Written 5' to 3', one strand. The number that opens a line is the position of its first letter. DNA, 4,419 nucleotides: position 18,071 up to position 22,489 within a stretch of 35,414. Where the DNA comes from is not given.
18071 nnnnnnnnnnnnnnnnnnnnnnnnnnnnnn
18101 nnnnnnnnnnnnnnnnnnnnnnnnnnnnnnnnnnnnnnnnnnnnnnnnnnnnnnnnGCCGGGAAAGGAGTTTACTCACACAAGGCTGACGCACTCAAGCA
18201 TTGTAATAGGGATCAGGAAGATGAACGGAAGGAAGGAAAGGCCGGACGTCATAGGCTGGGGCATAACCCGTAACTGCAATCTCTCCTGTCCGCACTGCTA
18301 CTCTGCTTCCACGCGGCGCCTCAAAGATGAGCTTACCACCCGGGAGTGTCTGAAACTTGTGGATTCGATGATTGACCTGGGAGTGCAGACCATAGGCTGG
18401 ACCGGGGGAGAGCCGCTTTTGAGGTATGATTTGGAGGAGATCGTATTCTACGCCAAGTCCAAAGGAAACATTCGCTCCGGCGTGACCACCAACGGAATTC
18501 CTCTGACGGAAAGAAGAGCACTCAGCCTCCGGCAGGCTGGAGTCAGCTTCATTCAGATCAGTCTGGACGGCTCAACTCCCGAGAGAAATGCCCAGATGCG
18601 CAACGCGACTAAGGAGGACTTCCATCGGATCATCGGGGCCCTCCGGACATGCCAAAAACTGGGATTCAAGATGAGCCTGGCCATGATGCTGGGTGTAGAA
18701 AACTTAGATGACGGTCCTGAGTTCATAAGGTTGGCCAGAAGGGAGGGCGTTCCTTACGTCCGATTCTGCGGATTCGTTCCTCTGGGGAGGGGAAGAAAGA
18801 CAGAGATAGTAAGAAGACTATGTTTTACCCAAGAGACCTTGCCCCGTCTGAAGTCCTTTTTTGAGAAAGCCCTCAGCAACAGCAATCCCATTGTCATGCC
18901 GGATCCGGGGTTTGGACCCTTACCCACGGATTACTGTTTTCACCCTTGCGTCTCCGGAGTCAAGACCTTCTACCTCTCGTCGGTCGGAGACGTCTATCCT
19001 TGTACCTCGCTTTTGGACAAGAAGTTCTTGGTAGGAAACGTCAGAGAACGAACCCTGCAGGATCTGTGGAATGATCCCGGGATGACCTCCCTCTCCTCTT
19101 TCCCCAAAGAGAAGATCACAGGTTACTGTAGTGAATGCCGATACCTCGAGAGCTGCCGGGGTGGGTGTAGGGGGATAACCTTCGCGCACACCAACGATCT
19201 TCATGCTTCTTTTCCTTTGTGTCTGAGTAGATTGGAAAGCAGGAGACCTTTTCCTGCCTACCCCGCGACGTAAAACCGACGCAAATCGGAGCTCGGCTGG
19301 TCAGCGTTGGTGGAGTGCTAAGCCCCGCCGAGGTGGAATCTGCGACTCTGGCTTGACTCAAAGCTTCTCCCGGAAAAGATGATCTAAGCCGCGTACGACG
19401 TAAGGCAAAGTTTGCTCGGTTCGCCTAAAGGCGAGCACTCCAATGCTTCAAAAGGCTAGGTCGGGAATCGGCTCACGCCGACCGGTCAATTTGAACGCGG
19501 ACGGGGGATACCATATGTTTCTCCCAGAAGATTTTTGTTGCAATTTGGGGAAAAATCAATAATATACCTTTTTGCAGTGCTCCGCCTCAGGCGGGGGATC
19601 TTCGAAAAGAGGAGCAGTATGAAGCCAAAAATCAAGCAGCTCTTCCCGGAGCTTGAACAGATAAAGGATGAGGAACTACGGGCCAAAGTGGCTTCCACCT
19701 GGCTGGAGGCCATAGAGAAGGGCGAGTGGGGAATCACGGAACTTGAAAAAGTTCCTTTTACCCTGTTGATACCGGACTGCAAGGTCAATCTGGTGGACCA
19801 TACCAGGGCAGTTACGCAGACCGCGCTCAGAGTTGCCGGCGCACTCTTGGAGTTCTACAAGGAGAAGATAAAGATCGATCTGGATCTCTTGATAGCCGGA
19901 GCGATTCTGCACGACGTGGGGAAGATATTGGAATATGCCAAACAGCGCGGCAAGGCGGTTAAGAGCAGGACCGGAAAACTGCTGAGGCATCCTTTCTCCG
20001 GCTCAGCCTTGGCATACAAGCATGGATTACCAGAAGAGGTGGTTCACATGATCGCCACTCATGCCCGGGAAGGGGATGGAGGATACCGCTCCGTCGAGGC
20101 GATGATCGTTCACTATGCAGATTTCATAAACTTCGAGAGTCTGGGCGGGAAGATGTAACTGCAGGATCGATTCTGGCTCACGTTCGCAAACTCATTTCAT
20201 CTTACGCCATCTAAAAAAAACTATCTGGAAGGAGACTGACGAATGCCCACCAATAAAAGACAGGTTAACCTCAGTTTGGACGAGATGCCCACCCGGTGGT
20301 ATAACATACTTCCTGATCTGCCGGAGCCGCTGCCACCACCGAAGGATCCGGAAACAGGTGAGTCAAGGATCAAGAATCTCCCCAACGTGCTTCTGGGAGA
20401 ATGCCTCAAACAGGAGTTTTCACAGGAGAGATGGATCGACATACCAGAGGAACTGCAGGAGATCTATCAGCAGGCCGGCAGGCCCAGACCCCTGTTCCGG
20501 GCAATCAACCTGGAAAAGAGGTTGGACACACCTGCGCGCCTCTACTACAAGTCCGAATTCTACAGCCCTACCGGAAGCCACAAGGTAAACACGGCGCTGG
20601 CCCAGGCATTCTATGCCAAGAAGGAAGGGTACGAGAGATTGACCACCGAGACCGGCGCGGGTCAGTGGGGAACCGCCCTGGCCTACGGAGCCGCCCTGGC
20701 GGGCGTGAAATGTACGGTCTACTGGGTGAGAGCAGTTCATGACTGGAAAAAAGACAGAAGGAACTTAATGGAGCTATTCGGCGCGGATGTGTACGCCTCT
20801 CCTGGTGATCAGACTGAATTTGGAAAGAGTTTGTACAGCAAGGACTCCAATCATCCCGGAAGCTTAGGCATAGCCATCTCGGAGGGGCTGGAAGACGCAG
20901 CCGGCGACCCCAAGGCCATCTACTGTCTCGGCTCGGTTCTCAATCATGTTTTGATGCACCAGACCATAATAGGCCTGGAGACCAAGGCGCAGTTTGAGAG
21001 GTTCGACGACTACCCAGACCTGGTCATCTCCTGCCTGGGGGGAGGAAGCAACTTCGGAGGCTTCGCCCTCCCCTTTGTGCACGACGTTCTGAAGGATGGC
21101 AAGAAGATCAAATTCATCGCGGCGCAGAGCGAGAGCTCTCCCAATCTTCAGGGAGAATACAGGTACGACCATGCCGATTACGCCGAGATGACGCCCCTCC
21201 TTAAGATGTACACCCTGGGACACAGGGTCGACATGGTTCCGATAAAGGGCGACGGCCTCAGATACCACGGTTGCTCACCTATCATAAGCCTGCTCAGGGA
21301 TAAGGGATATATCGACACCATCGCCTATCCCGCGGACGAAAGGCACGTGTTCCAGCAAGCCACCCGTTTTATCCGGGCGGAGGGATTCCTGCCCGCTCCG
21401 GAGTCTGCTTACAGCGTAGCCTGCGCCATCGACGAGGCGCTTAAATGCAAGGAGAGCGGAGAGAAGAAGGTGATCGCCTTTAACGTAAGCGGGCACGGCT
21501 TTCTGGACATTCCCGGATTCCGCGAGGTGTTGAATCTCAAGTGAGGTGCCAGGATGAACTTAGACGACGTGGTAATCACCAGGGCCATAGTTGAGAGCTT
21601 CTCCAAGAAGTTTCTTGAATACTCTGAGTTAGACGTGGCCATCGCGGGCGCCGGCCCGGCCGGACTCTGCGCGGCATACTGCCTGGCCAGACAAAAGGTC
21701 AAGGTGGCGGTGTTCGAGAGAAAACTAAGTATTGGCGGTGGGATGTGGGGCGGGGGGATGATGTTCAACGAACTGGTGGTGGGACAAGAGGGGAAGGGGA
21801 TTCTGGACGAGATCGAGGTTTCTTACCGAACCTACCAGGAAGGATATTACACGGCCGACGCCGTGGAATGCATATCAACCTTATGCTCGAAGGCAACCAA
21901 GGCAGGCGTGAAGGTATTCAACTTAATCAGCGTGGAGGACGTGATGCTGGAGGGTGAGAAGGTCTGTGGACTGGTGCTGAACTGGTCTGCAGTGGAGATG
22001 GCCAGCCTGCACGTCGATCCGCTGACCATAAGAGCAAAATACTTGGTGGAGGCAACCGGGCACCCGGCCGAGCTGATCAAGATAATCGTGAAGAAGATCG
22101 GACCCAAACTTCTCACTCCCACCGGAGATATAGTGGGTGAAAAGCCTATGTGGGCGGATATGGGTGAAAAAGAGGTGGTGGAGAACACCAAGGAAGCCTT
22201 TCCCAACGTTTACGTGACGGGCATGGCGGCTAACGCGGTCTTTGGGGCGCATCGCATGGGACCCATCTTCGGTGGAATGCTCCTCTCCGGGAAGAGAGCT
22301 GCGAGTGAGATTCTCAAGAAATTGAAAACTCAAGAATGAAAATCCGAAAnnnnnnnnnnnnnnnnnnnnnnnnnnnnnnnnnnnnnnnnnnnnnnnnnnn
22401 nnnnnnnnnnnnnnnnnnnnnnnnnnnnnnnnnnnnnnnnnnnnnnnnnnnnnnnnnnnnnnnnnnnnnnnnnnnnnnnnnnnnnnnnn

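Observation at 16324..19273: Candidate new RiPP locus: two different radical-SAM/SPASM enzymes bracket two paralogous Pro-rich peptide genes missing from the ORF track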

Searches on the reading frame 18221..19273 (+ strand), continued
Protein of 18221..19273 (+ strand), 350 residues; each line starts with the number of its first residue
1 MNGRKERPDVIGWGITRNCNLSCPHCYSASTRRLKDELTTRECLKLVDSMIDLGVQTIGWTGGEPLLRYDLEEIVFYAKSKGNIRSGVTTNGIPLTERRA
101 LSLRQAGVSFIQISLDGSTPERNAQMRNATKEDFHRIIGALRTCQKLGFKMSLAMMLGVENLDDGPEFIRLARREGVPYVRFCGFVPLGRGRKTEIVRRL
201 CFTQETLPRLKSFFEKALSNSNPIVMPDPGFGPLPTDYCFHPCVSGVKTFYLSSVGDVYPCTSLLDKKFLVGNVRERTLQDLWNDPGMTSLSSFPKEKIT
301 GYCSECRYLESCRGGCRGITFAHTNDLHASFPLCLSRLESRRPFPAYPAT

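Call 43: find_encoding_contigs(protein=P0122, flank=4000, max_places=2)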
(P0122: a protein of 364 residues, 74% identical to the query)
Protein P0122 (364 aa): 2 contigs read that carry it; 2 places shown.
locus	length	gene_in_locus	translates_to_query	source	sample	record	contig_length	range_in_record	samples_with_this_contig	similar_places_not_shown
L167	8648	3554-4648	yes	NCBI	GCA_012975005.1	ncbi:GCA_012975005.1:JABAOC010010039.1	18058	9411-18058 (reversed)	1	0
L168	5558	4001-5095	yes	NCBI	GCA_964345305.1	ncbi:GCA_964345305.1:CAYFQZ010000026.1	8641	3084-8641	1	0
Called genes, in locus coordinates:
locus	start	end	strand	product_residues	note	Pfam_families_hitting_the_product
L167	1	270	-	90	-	?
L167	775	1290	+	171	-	-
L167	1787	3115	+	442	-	-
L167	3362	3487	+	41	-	-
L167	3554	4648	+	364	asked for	PF13353:Fer4_12 (weak), PF04055:Radical_SAM, PF13186:SPASM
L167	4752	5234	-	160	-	PF00258:Flavodoxin_1, PF12641:Flavodoxin_3 (weak), PF12724:Flavodoxin_5, PF03358:FMN_red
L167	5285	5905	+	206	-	-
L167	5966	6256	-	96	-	-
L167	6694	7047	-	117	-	-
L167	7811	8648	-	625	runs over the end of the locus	-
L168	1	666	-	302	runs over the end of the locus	PF00126:HTH_1, PF03466:LysR_substrate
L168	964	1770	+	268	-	-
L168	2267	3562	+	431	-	PF04055:Radical_SAM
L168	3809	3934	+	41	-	-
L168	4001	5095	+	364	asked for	PF13353:Fer4_12 (weak), PF04055:Radical_SAM, PF13186:SPASM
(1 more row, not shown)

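Call 44: find_encoding_contigs(protein=P0133, flank=4000, max_places=1)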
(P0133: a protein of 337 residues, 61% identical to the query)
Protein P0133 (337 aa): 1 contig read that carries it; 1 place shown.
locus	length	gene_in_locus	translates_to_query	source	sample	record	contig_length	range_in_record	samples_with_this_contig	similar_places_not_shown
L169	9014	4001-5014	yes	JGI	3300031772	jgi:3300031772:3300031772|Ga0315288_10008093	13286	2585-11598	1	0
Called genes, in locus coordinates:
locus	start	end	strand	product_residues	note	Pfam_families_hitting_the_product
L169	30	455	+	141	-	-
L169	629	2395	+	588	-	PF25145:NfeD1b_N (faint), PF01343:Peptidase_S49, PF00574:CLP_protease (faint), PF01343:Peptidase_S49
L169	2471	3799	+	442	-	PF04055:Radical_SAM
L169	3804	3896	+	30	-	-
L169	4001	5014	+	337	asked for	PF04055:Radical_SAM, PF13186:SPASM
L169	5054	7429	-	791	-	PF04945:YHS, PF19335:HMBD, PF00122:E1-E2_ATPase, PF00702:Hydrolase, PF08282:Hydrolase_3 (faint)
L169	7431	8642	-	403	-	PF01266:DAO, PF07992:Pyr_redox_2 (faint)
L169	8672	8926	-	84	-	-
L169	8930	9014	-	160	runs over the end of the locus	PF07355:GRDB (weak)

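Call 45: find_encoding_contigs(protein=P0136, flank=4000, max_places=1)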
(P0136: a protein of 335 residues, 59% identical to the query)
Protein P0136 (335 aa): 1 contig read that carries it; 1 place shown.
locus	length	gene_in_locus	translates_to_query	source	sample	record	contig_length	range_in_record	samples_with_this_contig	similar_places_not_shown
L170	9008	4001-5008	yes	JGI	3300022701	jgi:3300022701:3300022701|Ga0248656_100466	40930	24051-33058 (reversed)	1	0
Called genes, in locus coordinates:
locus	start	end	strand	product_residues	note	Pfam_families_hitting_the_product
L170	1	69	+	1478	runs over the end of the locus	PF05048:NosD (faint), PF13229:Beta_helix (weak), PF13860:FlgD_ig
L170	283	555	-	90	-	-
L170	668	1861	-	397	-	PF00753:Lactamase_B, PF19583:ODP, PF00258:Flavodoxin_1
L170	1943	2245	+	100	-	-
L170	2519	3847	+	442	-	PF04055:Radical_SAM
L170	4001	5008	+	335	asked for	PF04055:Radical_SAM, PF13186:SPASM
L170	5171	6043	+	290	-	PF00963:Cohesin (weak), PF13860:FlgD_ig (faint), PF18962:Por_Secre_tail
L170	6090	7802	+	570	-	PF00069:Pkinase, PF07714:PK_Tyr_Ser-Thr, PF01636:APH (faint), PF03109:ABC1, PF14531:Kinase-like (faint), PF00069:Pkinase, PF07714:PK_Tyr_Ser-Thr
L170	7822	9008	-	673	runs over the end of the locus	PF26550:Tricorn_2nd, PF00930:DPPIV_N (faint), PF26549:Tricorn_N, PF07676:PD40, PF26549:Tricorn_N, PF00326:Peptidase_S9, PF20434:BD-FAE (weak)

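Call 46: find_encoding_contigs(protein=P0139, flank=4000, max_places=1)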
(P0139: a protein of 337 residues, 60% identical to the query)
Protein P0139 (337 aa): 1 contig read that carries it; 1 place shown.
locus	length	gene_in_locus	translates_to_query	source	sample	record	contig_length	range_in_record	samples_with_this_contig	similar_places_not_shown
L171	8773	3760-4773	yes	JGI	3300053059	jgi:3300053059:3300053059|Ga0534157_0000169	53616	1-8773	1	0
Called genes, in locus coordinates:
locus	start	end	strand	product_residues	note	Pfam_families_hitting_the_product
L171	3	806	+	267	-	?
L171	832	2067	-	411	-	PF01244:Peptidase_M19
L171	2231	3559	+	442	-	PF04055:Radical_SAM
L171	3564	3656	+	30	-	-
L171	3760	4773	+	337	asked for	PF04055:Radical_SAM, PF13186:SPASM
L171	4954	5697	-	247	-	PF00795:CN_hydrolase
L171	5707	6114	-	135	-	PF01592:NifU_N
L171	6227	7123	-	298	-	PF12728:HTH_17, PF02607:B12-binding_2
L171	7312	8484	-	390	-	PF03916:NrfD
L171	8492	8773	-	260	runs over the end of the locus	PF00037:Fer4 (weak), PF12797:Fer4_2 (weak), PF12838:Fer4_7, PF13183:Fer4_8 (weak), PF13237:Fer4_10 (weak), PF13247:Fer4_11, PF00037:Fer4 (weak), PF12797:Fer4_2 (weak), +3 more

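Call 57: predict_structure(alignment_id=A2)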
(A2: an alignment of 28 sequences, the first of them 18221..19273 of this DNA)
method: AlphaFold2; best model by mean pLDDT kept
length: 350 residues; sequences in the alignment: 28
mean_pLDDT: 89.1   pTM: 0.87
mean pLDDT of the five models: 89.1, 88.4, 87.7, 86.9, 85.1
residues with pLDDT >= 90: 243; 70-90: 73; 50-70: 22; < 50: 12
segments of 3 or more residues with pLDDT < 50: 340-350
pLDDT, mean of each block of 10 residues (from residue 1): 81 93 74 73 99 98 94 99 98 97 98 97 94 98 98 95 97 97 89 92 91 88 85 59 90 97 90 98 96 91 85 83 93 75 36
secondary structure, 60 per line:
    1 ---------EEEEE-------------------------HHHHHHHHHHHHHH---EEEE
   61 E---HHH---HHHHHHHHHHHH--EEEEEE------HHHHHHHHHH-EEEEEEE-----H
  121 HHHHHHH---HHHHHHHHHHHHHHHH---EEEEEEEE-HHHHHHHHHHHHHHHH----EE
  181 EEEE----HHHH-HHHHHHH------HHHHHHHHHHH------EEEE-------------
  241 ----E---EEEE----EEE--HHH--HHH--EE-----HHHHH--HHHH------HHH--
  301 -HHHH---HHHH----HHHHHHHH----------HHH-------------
elements in order: E10-14 H40-53 E57-61 H71-82 E85-90 H97-106 E108-114 H120-127 H131-146 E150-157 H159-174 E179-184 H189-192 H194-200 H207-217 E224-227 E249-252 E257-259 H279-283 H286-289 H302-305 H309-312 H317-324

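Call 62: fold_search(model_id=the predicted structure, library=pdb)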
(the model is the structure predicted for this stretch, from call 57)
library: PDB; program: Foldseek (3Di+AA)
matches with E <= 10: 1907; with E <= 0.001: 257
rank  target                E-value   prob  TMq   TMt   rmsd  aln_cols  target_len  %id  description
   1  6c8v                  6.0e-18  1.00  0.63  0.70   5.8       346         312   20  X-ray structure of PqqE from Methylobacterium extorquens (released 2018-02-14)
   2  6efn                  9.1e-18  1.00  0.62  0.57   4.8       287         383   22  Structure of a RiPP maturase, SkfB (released 2018-10-24)
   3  5wgg_A                5.0e-17  1.00  0.69  0.56   4.9       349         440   22  Structural Insights into Thioether Bond Formation in the Biosynthesis of Sactipeptides (released 2017-07-26)
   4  7vob                  5.3e-16  1.00  0.67  0.71   7.7       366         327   19  The crystal structure of a Radical SAM Enzyme BlsE involved in the Biosynthesis of Blasticidin S (released 2022-05-04)
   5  5v1s_A                7.6e-16  1.00  0.70  0.59   5.1       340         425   17  Crystal structure of Streptococcus suis SuiB bound to S-adenosylmethionine (released 2017-08-30)
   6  5v1q_A                1.2e-15  1.00  0.69  0.58   5.4       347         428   17  Crystal structure of Streptococcus suis SuiB (released 2017-08-30)
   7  5v1q_B                5.9e-15  1.00  0.71  0.58   5.1       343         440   17  Crystal structure of Streptococcus suis SuiB (released 2017-08-30)
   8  5v1t_A                1.0e-14  1.00  0.71  0.58   5.3       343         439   17  Crystal structure of Streptococcus suis SuiB bound to precursor peptide SuiA (released 2017-08-30)
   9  5v1s_B                1.7e-14  1.00  0.69  0.58   5.3       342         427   16  Crystal structure of Streptococcus suis SuiB bound to S-adenosylmethionine (released 2017-08-30)
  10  4k36_A                2.4e-14  1.00  0.74  0.68   4.5       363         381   18  His6 tagged anSMEcpe with bound AdoMet (released 2013-05-08)
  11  4k38_A                5.5e-14  1.00  0.74  0.70   4.5       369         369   18  Native anSMEcpe with bound AdoMet and Kp18Cys peptide (released 2013-05-08)
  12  4k39_A                9.0e-14  1.00  0.74  0.72   4.4       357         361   18  Native anSMEcpe with bound AdoMet and Cp18Cys peptide (released 2013-05-08)
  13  4k37_A                1.7e-13  1.00  0.74  0.71   4.4       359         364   18  Native anSMEcpe with bound AdoMet (released 2013-05-08)
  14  4k37_B                3.6e-13  1.00  0.74  0.71   4.4       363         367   18  Native anSMEcpe with bound AdoMet (released 2013-05-08)
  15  2fb2_B                4.9e-13  1.00  0.60  0.64   4.7       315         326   17  Structure of the MoaA Arg17/266/268/Ala triple mutant (released 2006-05-09)
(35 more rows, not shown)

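Call 66: find_encoding_contigs(protein=window:18221-19273:+, flank=500, max_places=2)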
Protein window:18221-19273:+ (350 aa): no gene with exactly this product is on record in the collection.

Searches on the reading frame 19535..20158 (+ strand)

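Call 8: search_protein_families(library=pfam, proteins=[window:19535-20158:+], max_evalue=0.001)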
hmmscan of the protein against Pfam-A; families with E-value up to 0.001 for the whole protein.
window:19535-20158:+ (207 aa): 1 family
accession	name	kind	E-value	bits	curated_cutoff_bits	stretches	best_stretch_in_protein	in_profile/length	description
PF01966.28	HD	-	4.2e-13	50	22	1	87-196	2-111/116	HD domain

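Call 67: search_protein_families(library=ncbifam, proteins=[window:19535-20158:+], max_evalue=1e-10)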
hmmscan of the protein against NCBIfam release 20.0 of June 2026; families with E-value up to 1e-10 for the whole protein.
window:19535-20158:+ (207 aa): 1 family
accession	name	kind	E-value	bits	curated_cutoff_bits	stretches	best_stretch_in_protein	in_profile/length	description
TIGR00277.1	HDIG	domain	1.4e-11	44.1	27.6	1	84-177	3-82/84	HDIG domain-containing metalloprotein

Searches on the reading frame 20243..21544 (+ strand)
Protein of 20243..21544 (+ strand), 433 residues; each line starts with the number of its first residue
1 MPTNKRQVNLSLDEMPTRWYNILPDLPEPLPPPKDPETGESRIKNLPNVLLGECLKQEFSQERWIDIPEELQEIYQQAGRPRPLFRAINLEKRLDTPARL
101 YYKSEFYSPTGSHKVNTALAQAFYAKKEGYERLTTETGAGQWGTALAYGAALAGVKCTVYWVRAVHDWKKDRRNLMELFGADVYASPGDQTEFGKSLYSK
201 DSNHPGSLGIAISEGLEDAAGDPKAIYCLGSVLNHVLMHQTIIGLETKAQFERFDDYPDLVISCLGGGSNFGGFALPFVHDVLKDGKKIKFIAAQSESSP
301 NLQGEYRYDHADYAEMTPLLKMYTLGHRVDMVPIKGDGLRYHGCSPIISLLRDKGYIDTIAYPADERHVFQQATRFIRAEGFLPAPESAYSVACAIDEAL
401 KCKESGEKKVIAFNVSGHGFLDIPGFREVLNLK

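Call 8: search_protein_families(library=pfam, proteins=[window:20243-21544:+], max_evalue=0.001)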
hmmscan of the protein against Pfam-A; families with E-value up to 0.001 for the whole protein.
window:20243-21544:+ (433 aa): 1 family
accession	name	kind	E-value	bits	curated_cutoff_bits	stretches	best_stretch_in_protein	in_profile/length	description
PF00291.31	PALP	-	5.5e-36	124.8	35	1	77-417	3-295/295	Pyridoxal-phosphate dependent enzyme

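Call 67: search_protein_families(library=ncbifam, proteins=[window:20243-21544:+], max_evalue=1e-10)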
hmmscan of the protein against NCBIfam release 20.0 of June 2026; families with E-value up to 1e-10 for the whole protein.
window:20243-21544:+ (433 aa): 6 families
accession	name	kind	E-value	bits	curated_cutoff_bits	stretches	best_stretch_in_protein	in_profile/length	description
NF009057.0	PRK12391.1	equivalog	5.3e-175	582.2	366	1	5-431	3-427/441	TrpB-like pyridoxal phosphate-dependent enzyme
TIGR01415.1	trpB_rel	hypoth_equivalog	2.9e-174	579.7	518.85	1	15-432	1-418/419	TrpB-like pyridoxal phosphate-dependent enzyme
TIGR00263.1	trpB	equivalog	2.7e-39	135.3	392.45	1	69-424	37-379/385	tryptophan synthase subunit beta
NF010376.0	PRK13803.1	equivalog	1.7e-37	129.6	819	1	71-430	249-595/600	bifunctional phosphoribosylanthranilate isomerase/tryptophan synthase subunit beta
NF010375.0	PRK13802.1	equivalog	1.6e-26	92.6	1386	1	74-422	318-665/695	bifunctional indole-3-glycerol phosphate synthase/tryptophan synthase subunit beta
NF004996.0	PRK06381.1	equivalog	1.5e-14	53.8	266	1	77-192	9-121/319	threonine synthase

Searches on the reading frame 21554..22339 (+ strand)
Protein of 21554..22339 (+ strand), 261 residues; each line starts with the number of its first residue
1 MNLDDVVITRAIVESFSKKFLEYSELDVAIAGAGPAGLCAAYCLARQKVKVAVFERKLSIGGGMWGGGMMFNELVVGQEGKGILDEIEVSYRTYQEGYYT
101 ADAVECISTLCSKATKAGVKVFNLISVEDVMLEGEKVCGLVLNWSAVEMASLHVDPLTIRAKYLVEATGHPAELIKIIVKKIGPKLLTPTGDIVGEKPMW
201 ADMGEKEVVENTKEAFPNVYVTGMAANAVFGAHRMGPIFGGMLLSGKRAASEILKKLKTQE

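Call 8: search_protein_families(library=pfam, proteins=[window:21554-22339:+], max_evalue=0.001)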
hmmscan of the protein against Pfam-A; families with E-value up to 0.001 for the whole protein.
window:21554-22339:+ (261 aa): 9 families
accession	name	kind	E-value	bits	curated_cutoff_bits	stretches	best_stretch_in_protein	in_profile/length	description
PF01946.23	Thi4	-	1.2e-85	286.9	26.2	1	9-239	1-235/235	Thi4 family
PF12831.13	FAD_oxidored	-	4.5e-10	39.8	27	1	27-170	1-146/416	FAD dependent oxidoreductase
PF00890.30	FAD_binding_2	-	1.4e-08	34.8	20.4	1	27-68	1-43/414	FAD binding domain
PF01266.30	DAO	-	4.9e-08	33.3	27.9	1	27-63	1-37/353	FAD dependent oxidoreductase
PF13450.12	NAD_binding_8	-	1.6e-07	32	21.9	1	30-62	1-33/68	NAD(P)-binding Rossmann-like domain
PF07992.20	Pyr_redox_2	-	1.4e-06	28.4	26.1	1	27-172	2-111/291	Pyridine nucleotide-disulphide oxidoreductase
PF03486.20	HI0933_like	-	1.6e-05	24.9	50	1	27-62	2-37/244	HI0933-like protein Rossmann domain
PF01494.25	FAD_binding_3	-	3.1e-05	23.8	22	1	25-64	1-40/349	FAD binding domain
PF01593.30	Amino_oxidase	-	0.00065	19.5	19.8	0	36-65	2-31/443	Flavin containing amine oxidoreductase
